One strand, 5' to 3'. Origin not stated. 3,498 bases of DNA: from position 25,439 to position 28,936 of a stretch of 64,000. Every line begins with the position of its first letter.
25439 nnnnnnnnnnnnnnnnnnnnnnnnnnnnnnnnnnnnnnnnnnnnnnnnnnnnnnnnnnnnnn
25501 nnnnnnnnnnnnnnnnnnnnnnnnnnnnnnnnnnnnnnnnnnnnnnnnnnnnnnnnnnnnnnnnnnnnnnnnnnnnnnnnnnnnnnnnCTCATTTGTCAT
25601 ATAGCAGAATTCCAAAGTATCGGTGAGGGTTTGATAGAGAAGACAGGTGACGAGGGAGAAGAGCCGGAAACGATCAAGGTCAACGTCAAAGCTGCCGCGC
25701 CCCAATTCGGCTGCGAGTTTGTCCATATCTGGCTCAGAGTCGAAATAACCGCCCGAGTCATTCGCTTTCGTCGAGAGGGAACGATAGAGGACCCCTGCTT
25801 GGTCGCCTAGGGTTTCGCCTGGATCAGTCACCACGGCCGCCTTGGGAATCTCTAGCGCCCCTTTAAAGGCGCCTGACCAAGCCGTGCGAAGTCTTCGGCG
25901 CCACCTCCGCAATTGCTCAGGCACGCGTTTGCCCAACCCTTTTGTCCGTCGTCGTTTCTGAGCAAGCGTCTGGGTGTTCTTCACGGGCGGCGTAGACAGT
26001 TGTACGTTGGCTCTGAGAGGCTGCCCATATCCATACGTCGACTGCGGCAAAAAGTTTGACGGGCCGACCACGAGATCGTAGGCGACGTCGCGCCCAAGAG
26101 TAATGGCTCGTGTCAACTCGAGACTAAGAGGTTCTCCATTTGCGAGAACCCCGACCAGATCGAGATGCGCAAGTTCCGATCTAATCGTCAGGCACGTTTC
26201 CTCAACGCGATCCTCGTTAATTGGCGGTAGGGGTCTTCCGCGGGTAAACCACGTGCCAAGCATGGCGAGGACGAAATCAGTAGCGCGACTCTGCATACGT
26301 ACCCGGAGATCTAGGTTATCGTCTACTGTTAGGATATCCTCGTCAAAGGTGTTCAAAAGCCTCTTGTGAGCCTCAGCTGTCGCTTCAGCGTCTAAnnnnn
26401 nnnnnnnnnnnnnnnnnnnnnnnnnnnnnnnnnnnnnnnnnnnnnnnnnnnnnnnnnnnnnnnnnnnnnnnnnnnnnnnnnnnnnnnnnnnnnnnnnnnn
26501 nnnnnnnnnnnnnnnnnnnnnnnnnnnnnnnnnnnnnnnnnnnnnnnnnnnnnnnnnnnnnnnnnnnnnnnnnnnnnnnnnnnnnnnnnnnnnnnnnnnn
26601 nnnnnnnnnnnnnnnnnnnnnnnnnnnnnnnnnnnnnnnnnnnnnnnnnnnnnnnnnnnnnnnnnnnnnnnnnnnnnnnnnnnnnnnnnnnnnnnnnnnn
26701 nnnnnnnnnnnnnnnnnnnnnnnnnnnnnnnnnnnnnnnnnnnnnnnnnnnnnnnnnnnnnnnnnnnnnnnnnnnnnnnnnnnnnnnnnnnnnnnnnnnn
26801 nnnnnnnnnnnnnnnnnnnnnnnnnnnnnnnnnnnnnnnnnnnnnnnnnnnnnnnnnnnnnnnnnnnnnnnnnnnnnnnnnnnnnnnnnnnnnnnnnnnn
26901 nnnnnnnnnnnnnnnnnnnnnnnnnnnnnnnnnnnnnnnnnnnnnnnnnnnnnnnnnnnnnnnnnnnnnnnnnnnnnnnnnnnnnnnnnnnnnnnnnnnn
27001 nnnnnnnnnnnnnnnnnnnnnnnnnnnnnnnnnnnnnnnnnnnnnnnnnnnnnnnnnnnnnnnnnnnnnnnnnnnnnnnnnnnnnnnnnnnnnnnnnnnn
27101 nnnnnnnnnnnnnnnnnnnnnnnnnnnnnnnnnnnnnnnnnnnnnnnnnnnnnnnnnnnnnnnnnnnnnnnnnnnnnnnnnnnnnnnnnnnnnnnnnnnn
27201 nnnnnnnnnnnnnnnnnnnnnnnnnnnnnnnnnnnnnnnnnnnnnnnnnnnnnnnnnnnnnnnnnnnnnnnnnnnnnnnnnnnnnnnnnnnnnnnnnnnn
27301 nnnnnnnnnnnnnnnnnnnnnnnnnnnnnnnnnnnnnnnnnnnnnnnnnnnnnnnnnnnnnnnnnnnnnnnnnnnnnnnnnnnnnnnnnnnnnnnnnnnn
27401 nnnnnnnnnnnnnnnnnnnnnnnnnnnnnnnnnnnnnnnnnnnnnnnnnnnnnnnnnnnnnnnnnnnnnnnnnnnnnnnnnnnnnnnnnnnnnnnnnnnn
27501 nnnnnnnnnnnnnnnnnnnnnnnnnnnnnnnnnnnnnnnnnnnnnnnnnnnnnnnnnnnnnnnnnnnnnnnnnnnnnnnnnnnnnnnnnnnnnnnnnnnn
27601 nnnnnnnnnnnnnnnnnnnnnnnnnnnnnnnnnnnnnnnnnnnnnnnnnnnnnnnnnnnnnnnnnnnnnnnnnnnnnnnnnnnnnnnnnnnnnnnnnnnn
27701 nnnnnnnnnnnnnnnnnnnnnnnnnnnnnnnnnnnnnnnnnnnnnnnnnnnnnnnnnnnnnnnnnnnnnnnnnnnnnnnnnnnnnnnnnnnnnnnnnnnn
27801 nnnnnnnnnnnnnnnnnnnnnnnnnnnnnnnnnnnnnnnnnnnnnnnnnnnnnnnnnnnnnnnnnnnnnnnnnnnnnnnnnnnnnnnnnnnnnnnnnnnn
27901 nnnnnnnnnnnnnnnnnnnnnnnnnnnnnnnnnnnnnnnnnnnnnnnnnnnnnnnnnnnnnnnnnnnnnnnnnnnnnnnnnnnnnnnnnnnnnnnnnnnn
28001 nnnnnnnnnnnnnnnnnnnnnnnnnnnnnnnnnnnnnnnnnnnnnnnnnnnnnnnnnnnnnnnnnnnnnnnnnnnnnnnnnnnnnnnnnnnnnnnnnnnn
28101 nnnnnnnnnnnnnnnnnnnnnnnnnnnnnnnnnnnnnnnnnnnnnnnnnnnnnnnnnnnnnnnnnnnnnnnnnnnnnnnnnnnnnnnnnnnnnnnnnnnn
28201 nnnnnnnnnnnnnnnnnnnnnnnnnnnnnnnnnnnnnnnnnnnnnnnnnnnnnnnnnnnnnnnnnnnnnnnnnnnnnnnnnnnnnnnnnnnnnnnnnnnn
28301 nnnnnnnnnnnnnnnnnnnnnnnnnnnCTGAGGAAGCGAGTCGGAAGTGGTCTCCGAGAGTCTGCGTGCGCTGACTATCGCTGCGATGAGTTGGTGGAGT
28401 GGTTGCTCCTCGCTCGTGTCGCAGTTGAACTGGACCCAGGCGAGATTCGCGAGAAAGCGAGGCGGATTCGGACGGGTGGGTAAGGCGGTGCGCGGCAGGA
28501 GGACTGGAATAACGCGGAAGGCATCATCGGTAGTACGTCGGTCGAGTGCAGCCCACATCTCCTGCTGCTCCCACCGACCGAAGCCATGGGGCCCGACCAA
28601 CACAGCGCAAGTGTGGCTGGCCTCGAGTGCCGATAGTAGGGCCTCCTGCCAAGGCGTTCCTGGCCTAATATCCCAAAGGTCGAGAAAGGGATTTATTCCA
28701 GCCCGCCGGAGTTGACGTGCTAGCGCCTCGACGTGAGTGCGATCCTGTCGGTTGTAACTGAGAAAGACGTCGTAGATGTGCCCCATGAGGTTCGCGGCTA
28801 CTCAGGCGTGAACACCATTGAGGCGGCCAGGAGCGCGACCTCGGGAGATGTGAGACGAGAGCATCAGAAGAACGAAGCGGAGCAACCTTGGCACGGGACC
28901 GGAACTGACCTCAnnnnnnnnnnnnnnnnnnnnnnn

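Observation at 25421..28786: Single-gene TIR-NACHT (STAND/NLR-like) module with an unassigned ~520-aa C-terminal sensor: candidate novel anti-phage / abortive-infection system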

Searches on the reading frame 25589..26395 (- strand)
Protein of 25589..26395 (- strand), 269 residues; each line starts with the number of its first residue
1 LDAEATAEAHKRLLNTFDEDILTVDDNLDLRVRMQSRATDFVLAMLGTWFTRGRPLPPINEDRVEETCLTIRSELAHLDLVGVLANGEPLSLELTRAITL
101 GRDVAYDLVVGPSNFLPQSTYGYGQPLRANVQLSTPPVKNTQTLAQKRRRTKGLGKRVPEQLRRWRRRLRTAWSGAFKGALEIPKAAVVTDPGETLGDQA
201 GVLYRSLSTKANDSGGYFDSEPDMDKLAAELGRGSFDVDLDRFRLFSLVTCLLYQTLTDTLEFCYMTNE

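Call 87: find_homologous_proteins(query=window:25589-26395:-, max_evalue=0.001)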
Query window:25589-26395:-: 2547 candidates shared short words with the query, none scored E <= 0.001.

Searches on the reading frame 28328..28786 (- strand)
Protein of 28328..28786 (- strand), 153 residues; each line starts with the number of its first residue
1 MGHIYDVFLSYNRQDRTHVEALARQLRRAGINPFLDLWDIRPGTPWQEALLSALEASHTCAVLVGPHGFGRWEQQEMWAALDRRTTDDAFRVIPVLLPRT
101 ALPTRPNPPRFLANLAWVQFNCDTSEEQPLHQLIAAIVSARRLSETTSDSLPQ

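Call 45: search_solved_structures(query=window:28328-28786:-, max_evalue=0.01, show_alignments=4)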
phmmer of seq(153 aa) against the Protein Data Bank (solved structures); distinct sequences matched with E-value up to 0.01: 8.
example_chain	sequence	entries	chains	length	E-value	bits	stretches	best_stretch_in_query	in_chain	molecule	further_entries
3h16_A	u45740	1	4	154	1.8e-06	31.1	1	5-96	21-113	TIR protein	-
4w8h_A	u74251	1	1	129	3e-06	30.3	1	1-69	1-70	Toll-receptor-related 2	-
4w8g_A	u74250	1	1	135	3.4e-06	30.2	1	1-69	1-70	Toll-receptor-related 2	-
3jrn_A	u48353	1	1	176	0.00097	22.2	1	5-130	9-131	AT1G72930 protein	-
6wt6_A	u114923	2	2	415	0.0019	21.3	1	3-113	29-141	Metazoan TIR-STING fusion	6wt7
7ylf_A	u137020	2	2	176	0.0021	21.1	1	5-135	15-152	Toll-like receptor 15 | Toll-like receptor 2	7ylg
3ub4_A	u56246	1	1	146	0.0045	20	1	5-100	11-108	Toll/interleukin-1 receptor domain-containing adapter protein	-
2ndh_A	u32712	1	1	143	0.0055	19.7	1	5-96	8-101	Toll/interleukin-1 receptor domain-containing adapter protein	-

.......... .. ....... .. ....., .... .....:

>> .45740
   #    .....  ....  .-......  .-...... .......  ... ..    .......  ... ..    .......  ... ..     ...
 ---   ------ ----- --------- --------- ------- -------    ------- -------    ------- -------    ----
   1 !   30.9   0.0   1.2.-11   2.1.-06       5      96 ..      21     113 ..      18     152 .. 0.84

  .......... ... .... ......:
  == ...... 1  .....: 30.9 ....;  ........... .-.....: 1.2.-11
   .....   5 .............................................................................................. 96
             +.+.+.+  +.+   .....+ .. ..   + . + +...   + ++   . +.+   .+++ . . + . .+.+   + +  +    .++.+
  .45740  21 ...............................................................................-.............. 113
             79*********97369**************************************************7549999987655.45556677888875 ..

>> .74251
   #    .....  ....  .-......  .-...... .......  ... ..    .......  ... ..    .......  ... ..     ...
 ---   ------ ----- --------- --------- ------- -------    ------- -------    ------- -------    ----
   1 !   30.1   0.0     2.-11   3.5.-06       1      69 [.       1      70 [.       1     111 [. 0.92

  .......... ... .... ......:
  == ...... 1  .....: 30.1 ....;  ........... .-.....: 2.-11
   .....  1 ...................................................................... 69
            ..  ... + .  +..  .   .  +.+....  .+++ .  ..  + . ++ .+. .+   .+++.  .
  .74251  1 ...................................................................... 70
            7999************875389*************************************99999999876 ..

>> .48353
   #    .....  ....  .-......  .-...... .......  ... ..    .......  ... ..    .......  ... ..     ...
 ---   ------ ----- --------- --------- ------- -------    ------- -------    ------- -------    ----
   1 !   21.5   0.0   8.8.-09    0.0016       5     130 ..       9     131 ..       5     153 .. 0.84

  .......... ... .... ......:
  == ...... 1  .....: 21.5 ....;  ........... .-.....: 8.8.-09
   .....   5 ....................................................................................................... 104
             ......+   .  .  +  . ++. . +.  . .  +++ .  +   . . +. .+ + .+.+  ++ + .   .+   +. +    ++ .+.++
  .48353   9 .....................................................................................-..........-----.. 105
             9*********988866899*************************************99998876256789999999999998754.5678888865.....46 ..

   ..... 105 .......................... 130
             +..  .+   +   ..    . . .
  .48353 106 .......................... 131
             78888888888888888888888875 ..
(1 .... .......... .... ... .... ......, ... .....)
